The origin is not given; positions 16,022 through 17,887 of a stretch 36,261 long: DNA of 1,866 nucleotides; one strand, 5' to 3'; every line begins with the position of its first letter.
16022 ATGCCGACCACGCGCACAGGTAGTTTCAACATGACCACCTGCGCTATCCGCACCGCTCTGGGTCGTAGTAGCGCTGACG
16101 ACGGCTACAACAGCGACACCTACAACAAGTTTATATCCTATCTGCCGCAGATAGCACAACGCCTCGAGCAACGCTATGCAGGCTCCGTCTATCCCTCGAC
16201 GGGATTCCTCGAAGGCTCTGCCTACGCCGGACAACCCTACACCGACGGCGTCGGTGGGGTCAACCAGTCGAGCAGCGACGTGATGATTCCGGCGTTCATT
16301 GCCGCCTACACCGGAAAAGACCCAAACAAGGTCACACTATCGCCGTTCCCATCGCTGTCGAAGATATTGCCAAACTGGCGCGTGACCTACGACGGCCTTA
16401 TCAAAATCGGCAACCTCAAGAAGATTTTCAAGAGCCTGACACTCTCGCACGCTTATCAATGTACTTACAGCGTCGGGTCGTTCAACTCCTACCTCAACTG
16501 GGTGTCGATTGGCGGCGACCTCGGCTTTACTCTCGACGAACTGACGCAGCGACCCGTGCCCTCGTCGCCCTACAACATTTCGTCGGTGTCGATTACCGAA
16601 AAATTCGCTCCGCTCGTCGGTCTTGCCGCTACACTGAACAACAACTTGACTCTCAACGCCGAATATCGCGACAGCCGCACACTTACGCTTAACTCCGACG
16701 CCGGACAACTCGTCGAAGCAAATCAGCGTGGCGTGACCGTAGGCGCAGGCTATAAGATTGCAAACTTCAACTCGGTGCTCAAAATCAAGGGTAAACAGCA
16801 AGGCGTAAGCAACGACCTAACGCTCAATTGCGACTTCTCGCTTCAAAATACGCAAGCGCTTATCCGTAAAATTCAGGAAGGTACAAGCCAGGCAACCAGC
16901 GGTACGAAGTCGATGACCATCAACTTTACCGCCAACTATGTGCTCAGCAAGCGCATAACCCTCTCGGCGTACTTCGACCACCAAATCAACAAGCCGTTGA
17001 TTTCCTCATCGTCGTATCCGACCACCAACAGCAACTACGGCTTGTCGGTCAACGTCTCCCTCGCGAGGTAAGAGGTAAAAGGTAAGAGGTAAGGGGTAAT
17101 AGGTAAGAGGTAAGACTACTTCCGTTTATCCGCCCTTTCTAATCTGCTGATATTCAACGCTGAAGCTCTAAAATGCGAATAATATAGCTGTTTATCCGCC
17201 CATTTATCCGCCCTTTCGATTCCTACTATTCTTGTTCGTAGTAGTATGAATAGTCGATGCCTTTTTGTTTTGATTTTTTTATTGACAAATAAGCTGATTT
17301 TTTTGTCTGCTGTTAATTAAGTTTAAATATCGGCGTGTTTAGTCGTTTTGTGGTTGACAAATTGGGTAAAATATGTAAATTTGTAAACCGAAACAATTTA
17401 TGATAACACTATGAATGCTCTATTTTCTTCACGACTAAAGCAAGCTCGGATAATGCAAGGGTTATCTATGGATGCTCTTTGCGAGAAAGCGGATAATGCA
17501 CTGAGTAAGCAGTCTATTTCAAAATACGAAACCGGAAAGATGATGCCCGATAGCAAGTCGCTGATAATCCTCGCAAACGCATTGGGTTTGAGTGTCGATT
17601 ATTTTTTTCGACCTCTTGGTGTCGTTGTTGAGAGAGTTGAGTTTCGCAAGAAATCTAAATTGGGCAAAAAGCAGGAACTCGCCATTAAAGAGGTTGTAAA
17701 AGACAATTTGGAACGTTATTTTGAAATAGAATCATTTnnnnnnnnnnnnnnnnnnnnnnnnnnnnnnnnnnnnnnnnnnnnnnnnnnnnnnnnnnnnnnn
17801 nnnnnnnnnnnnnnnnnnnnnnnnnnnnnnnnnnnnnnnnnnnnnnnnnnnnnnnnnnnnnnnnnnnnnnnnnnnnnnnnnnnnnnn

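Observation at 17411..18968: AT-rich two-gene module: fused XRE-HTH/ImmA-IrrE metallopeptidase translationally coupled to a PIN-like nuclease, a candidate protease-gated toxin or anti-phage system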

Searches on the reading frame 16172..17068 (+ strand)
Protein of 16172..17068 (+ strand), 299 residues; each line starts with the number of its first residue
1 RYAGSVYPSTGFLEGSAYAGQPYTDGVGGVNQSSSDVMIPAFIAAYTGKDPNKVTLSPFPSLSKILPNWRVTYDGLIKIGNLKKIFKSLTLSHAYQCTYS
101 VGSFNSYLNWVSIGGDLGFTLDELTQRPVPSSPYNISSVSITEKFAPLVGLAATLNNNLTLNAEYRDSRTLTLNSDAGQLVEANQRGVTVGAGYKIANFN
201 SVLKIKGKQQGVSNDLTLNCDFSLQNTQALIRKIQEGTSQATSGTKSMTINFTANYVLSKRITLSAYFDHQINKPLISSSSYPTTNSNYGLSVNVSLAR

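Call 69: find_related_loci(query=window:16172-17068:+, collection=metagenome_contigs, flank=8000)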
Query window:16172-17068:+ (299 aa) in metagenome_contigs; peptide patterns used: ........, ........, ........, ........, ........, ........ (x = any residue, [..] = any of these).
542 stretches matched a pattern; 201 encode a relative of the query (tblastn E <= 1e-3); the best 80 are kept; 80 distinct loci.
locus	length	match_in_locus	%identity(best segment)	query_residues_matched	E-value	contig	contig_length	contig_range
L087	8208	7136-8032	97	1-299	0e+0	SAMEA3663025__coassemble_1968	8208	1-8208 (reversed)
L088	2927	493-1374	81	1-294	5e-174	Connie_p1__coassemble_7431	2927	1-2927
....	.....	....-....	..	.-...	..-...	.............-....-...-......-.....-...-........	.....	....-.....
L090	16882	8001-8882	81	1-294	3e-164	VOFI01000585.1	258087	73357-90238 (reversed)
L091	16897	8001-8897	76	1-299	8e-158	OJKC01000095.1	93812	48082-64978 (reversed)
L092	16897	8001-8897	76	1-299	8e-158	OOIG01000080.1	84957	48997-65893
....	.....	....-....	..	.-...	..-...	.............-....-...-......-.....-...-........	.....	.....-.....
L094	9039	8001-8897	76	1-299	7e-158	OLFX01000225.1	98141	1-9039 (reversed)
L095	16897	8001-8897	76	1-299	2e-157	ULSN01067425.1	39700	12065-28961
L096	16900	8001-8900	77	1-299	8e-157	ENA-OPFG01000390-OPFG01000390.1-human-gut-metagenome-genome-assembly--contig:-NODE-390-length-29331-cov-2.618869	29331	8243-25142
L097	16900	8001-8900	77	1-299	5e-157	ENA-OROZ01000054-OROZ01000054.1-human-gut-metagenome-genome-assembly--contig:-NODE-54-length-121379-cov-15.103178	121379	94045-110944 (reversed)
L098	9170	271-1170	77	1-299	9e-157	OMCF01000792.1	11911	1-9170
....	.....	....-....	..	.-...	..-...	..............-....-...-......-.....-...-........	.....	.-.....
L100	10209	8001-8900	77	1-299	1e-156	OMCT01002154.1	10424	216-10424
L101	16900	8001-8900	77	1-299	1e-156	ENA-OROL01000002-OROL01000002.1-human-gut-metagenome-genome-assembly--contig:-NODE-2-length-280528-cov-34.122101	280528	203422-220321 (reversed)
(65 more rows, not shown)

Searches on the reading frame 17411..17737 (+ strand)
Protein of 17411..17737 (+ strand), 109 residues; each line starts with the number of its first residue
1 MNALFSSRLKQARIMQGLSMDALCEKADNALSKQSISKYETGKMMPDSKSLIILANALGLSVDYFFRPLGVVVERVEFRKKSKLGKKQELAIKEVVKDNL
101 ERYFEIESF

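Call 64: search_solved_structures(query=window:17411-17737:+, max_evalue=10, show_alignments=0)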
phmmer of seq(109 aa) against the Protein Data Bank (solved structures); distinct sequences matched with E-value up to 10: 34.
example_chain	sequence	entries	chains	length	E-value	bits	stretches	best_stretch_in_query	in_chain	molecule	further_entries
1r63_A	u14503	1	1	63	0.00011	25.6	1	5-66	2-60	REPRESSOR PROTEIN FROM BACTERIOPHAGE 434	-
1per_L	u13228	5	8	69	0.00012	25.4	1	5-66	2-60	PROTEIN (434 REPRESSOR) | 434 REPRESSOR | REPRESSOR PROTEIN CI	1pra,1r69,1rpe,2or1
3lfp_A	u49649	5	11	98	0.0003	24.2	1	7-70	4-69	Csp231I C protein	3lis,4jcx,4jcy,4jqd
7n1n_B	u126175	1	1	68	0.00032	24.1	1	5-65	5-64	ComR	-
5w4m_A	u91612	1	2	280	0.00032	24.1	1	13-66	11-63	Transcriptional regulator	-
5w4n_A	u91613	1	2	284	0.00033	24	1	13-66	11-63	Transcriptional regulator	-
7n10_B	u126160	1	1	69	0.00036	23.9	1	5-65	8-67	ComR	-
8vd6_A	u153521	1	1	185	0.00045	23.6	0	33-83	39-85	CAP REPEAT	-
2r63_A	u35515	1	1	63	0.00078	22.8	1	5-66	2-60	REPRESSOR PROTEIN FROM BACTERIOPHAGE 434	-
4yv6_A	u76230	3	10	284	0.0016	21.8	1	13-66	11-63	Transcriptional regulator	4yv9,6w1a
7t8i_A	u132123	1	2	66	0.0028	21.1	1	6-66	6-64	Phage element (ICEBs1)transcriptional regulator (Xre family)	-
1sq8_A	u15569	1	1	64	0.013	18.9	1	4-66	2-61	dh434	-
9k3w_A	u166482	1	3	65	0.027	17.9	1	7-68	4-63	Transcriptional regulator, PbsX family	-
7t5u_A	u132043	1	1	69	0.044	17.2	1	6-66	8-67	Helix-turn-helix domain-containing protein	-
3ivp_A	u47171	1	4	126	0.077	16.5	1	8-103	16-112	Putative transposon-related DNA-binding protein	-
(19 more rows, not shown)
